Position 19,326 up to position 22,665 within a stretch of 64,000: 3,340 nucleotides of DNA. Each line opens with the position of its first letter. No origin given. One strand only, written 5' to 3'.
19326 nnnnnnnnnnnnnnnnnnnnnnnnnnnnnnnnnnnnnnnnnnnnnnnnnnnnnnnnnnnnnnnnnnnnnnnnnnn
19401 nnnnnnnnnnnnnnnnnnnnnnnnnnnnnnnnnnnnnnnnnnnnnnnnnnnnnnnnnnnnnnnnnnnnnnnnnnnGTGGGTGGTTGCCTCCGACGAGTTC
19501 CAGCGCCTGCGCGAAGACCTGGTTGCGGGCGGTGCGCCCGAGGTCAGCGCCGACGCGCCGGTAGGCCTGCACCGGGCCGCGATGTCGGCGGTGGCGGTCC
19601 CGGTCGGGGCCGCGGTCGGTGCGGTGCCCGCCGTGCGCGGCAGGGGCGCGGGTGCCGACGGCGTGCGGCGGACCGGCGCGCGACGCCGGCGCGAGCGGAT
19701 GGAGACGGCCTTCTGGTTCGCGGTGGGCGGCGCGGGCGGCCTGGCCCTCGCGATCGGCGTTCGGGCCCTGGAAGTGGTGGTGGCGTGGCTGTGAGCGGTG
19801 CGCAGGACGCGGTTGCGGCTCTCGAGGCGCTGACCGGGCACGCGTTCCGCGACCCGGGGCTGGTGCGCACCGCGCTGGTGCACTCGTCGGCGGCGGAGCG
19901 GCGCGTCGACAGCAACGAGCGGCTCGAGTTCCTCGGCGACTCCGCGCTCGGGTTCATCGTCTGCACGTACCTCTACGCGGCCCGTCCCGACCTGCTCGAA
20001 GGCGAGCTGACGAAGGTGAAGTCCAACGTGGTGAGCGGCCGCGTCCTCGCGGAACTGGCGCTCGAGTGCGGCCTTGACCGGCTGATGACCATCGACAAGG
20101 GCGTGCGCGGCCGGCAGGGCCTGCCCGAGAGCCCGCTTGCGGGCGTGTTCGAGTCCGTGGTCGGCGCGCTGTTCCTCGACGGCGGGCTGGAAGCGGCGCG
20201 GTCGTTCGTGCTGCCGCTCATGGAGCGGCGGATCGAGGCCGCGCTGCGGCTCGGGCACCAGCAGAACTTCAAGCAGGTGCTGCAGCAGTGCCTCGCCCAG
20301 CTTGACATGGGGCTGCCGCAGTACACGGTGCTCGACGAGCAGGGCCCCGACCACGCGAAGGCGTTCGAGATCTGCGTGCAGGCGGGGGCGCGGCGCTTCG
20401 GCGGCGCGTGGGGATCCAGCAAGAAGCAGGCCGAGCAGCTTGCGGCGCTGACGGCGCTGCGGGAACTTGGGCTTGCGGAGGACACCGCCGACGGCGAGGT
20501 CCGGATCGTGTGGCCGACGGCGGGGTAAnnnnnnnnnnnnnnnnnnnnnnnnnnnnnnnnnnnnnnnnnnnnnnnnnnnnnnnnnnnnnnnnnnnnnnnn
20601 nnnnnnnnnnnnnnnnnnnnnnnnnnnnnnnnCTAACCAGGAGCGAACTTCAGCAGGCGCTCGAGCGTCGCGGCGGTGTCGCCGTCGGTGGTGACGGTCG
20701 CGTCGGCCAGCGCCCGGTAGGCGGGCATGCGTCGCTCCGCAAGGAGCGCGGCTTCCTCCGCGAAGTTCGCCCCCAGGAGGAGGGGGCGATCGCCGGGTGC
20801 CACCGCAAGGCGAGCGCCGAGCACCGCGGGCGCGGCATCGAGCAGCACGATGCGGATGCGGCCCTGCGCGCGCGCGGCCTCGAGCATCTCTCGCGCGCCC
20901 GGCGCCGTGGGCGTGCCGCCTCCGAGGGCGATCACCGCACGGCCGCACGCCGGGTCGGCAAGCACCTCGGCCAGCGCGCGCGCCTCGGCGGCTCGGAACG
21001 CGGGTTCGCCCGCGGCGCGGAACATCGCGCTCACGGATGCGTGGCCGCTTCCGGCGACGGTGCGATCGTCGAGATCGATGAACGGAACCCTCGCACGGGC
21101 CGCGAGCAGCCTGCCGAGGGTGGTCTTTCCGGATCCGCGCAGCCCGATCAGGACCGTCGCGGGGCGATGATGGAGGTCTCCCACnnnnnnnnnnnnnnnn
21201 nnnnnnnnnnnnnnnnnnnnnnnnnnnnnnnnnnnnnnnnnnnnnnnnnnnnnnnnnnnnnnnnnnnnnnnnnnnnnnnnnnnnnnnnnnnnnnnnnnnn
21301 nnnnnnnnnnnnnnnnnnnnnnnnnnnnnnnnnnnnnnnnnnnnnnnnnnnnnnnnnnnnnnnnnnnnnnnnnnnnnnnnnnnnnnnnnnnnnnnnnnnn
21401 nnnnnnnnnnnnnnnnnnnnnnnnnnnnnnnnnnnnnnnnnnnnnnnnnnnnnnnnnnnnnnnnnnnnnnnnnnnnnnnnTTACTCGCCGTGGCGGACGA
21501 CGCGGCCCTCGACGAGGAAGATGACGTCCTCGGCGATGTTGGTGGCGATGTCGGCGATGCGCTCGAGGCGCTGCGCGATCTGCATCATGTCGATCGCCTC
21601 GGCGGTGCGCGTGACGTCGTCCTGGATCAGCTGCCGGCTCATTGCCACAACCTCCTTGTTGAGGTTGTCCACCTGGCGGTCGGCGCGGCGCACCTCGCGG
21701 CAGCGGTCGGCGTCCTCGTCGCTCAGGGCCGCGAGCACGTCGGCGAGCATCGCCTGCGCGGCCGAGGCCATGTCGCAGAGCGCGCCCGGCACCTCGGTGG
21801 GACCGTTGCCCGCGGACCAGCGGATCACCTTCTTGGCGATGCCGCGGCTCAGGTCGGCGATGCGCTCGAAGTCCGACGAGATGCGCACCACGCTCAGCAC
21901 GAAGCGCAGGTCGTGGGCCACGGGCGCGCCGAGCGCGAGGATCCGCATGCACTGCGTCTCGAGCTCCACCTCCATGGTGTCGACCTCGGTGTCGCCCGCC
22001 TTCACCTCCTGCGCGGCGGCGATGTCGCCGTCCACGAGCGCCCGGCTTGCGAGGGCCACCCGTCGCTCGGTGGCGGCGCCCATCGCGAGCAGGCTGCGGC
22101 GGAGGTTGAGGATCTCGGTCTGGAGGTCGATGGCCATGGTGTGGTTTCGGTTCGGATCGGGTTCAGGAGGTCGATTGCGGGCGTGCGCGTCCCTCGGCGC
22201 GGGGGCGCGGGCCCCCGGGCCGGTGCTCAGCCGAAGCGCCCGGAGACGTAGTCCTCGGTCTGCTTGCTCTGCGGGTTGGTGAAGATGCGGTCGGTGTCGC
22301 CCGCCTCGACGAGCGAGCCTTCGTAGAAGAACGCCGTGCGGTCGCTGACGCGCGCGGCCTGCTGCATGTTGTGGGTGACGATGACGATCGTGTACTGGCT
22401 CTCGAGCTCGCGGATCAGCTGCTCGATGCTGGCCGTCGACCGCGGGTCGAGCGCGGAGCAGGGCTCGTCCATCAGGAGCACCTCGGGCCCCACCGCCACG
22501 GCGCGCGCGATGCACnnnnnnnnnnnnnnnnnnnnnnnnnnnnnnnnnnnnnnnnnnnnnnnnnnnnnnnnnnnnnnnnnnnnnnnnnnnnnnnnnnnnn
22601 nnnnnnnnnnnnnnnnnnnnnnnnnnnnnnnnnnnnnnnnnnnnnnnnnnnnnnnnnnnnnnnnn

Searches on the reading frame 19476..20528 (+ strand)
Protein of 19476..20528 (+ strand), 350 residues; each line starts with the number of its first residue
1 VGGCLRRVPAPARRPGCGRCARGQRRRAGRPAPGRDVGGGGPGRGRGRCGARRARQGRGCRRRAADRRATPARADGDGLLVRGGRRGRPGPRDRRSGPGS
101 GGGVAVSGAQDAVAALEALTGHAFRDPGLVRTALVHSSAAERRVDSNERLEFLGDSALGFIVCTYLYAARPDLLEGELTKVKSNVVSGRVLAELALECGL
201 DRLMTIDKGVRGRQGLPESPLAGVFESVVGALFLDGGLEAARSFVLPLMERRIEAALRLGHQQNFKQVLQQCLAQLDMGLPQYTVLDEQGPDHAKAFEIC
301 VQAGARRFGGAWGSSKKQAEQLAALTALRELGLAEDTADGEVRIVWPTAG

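Call 16: search_protein_families(library=pfam, proteins=[window:19476-20528:+])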
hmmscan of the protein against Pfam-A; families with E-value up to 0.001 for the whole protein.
window:19476-20528:+ (350 aa): 5 families
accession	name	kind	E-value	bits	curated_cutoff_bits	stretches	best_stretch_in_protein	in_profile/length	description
PF14622.11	Ribonucleas_3_3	-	5.7e-25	88.4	35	1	126-246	1-121/128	Ribonuclease-III-like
PF00636.31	Ribonuclease_3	-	3.8e-20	73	27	1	148-237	1-102/102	Ribonuclease III domain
PF00035.32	dsrm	-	4.3e-16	59.7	23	1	266-331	2-66/66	Double-stranded RNA binding motif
PF14709.13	DND1_DSRM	-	0.00075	20.2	25.7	0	266-331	4-79/80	double strand RNA binding domain from DEAD END PROTEIN 1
PF22935.1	RM44_endonuclase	-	0.00096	19.7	27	0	140-232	52-139/139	Large ribosomal subunit protein mL44, endonuclease domain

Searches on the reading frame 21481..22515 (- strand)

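Call 16: search_protein_families(library=pfam, proteins=[window:21481-22515:-])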
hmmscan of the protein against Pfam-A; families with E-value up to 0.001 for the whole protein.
window:21481-22515:- (344 aa): 2 families
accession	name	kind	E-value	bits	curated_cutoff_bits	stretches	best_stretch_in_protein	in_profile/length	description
PF01895.24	PhoU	-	5.7e-36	123.2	23.5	2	143-230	2-89/89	PhoU domain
PF01865.21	PhoU_div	-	0.00064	19.6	24.4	0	261-334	137-211/214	Protein of unknown function DUF47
